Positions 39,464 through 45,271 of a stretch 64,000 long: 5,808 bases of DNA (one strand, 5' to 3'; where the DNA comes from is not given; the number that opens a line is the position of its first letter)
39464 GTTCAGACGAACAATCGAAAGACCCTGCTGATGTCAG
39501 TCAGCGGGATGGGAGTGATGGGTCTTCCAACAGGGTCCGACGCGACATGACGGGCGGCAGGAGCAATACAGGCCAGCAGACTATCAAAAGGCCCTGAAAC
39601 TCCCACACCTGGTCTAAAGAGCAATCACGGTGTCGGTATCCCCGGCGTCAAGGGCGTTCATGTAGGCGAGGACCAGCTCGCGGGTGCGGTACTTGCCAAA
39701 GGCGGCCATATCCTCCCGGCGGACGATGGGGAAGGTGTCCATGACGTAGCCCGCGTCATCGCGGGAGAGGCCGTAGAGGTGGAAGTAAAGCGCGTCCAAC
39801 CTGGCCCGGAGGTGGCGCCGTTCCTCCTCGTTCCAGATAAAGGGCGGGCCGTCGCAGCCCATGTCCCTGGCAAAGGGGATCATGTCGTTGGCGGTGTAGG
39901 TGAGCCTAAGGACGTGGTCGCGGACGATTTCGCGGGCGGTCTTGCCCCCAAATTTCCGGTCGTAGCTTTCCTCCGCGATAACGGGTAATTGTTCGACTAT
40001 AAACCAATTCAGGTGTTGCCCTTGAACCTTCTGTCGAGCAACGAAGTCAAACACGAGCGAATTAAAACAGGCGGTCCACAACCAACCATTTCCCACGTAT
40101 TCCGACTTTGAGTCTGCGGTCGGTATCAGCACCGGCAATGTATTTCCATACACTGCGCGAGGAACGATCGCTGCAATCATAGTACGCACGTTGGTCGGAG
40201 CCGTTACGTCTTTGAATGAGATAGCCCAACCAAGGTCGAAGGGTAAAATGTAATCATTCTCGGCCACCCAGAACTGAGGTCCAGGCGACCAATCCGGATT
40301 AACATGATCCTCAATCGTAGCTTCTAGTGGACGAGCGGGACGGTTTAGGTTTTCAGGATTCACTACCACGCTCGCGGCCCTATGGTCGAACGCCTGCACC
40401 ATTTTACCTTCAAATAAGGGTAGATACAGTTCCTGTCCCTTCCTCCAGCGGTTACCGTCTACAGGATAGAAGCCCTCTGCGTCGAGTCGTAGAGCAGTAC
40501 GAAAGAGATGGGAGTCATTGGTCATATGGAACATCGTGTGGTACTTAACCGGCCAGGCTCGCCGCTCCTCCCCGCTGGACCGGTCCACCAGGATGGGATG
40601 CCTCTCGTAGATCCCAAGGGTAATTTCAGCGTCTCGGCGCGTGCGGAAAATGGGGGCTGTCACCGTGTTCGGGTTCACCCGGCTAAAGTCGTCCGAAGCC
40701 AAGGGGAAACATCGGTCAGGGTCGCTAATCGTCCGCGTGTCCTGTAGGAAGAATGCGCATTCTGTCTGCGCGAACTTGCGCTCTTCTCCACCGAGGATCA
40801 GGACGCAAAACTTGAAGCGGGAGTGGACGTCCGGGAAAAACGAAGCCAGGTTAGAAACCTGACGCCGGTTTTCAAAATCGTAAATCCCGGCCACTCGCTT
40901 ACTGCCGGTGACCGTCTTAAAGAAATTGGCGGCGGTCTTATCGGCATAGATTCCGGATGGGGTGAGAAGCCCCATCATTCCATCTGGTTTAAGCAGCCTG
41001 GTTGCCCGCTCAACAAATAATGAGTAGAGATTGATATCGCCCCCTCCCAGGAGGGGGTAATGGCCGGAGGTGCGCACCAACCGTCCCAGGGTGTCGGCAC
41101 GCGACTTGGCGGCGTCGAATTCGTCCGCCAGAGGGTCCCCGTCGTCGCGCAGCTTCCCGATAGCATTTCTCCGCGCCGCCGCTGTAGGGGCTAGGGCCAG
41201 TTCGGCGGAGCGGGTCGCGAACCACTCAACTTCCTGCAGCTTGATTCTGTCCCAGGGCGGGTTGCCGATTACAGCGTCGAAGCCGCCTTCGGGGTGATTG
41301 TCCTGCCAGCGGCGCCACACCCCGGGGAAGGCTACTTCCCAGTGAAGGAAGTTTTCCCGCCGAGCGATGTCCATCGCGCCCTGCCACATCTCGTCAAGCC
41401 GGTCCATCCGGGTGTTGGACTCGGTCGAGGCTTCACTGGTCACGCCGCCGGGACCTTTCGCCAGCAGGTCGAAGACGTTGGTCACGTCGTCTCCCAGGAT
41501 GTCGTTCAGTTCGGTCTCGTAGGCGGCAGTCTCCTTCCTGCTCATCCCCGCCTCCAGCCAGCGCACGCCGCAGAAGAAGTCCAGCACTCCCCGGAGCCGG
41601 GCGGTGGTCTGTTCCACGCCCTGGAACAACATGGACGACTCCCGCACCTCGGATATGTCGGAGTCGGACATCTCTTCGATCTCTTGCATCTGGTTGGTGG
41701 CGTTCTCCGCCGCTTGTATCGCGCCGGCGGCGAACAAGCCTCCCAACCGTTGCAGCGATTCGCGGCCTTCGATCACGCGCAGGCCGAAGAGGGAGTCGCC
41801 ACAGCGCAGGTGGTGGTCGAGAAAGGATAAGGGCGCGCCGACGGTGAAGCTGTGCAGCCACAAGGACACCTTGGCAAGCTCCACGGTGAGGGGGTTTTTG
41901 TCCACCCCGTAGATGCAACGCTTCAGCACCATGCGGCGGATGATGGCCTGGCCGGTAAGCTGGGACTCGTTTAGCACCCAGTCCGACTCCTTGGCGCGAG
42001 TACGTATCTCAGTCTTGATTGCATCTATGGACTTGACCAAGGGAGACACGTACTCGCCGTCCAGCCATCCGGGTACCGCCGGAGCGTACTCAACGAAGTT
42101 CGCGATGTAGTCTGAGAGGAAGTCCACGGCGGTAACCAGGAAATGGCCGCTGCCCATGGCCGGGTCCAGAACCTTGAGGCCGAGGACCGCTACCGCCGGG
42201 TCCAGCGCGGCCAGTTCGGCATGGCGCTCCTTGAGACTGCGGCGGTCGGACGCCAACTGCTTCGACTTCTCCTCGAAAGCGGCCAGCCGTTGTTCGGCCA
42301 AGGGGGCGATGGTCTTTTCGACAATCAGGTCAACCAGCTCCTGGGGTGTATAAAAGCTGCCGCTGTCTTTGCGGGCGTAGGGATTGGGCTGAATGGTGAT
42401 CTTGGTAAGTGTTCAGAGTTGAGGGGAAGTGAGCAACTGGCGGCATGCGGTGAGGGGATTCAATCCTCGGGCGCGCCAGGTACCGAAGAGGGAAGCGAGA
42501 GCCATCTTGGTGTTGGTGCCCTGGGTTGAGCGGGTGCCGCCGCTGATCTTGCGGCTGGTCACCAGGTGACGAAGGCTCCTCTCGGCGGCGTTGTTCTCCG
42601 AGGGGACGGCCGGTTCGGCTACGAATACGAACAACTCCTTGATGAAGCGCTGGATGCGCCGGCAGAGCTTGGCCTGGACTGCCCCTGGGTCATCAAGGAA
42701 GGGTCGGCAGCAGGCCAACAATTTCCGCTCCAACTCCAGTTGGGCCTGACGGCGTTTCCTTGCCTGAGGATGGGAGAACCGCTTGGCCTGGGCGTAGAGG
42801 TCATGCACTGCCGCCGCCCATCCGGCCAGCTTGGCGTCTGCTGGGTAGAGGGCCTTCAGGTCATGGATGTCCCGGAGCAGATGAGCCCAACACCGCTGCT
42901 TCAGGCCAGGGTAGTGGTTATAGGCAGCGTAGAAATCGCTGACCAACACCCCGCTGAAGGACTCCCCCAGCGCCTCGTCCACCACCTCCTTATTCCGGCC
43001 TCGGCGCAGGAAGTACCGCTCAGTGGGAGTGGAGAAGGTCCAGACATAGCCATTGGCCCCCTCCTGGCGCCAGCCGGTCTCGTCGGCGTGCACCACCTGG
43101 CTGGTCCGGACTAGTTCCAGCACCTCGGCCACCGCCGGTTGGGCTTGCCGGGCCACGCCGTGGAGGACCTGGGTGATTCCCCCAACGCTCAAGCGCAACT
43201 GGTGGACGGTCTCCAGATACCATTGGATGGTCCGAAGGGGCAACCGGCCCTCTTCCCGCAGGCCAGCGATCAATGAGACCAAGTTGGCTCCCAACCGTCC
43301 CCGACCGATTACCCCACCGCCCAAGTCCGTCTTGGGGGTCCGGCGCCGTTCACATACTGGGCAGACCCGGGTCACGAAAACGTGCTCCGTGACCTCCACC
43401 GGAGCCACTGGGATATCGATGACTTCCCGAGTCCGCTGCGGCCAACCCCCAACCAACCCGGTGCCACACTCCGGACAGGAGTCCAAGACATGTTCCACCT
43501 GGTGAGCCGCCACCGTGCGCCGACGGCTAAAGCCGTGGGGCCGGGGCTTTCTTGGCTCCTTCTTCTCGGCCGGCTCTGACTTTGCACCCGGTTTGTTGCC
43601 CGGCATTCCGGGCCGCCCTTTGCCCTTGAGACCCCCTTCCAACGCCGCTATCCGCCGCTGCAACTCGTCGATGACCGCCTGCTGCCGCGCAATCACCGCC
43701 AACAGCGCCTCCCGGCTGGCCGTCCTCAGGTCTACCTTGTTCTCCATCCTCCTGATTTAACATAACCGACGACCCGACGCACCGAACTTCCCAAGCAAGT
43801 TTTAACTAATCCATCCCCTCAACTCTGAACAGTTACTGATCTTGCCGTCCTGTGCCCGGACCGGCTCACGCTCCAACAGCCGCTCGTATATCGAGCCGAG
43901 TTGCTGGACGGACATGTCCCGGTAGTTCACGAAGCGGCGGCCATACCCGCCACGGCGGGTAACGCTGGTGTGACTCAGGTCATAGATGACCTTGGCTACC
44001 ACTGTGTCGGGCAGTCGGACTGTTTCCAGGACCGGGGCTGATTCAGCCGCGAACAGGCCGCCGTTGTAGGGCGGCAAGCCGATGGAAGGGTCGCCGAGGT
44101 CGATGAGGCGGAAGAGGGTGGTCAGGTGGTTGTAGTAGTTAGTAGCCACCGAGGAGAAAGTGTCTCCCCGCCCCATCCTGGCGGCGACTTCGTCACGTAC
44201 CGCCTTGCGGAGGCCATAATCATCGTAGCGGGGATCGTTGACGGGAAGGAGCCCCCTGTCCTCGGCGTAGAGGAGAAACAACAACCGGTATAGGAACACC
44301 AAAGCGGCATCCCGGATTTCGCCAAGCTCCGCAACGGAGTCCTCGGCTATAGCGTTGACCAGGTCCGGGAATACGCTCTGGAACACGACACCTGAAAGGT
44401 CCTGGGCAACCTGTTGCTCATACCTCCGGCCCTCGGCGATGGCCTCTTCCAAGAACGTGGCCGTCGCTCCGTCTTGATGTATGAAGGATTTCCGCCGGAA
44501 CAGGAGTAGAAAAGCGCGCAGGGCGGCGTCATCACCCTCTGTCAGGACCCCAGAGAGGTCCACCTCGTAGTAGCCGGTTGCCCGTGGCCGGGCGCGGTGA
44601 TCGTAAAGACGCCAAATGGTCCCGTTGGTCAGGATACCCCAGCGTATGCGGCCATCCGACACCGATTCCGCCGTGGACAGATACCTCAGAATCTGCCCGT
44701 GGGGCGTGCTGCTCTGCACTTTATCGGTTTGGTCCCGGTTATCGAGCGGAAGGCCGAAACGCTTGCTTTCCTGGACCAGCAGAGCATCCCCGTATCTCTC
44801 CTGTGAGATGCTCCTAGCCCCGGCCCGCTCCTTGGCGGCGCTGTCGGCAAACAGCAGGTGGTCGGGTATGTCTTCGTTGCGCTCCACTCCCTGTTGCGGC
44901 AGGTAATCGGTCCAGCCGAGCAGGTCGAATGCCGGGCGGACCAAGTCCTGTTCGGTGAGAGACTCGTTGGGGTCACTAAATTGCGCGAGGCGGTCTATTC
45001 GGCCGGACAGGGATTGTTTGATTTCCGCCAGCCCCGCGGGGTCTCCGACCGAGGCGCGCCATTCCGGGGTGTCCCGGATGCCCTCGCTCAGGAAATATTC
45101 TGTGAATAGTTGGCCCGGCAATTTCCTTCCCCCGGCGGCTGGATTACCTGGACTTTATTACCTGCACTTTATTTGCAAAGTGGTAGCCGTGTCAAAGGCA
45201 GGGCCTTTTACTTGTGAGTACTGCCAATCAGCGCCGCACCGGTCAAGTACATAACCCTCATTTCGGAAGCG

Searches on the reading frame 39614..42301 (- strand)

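Call 57: search_protein_families(library=pfam, max_evalue=0.01, proteins=[window:39614-42301:-])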
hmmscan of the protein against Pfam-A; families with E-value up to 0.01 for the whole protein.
window:39614-42301:- (895 aa): 3 families
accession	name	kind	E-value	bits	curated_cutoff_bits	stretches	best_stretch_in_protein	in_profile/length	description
PF07669.17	Eco57I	-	1.8e-24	87.2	25.3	2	129-355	2-89/171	Eco57I restriction-modification methylase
PF02384.22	N6_Mtase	-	0.00014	21.8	20.4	0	42-64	48-70/311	N-6 DNA Methylase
PF20473.4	MmeI_Mtase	-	0.0019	17.9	27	0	40-151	19-86/259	MmeI, DNA-methyltransferase domain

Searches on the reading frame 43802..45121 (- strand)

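Call 57: search_protein_families(library=pfam, max_evalue=0.01, proteins=[window:43802-45121:-])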
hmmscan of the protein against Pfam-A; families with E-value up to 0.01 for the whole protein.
window:43802-45121:- (439 aa): 2 families
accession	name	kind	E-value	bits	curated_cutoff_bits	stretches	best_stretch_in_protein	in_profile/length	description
PF20465.4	MmeI_hel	-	0.00028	22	27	1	275-357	5-75/75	MmeI, helicase spacer domain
PF04313.20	HSDR_N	-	0.005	17.2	25.1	0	82-179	124-196/198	Type I restriction enzyme R protein N terminus (HSDR_N)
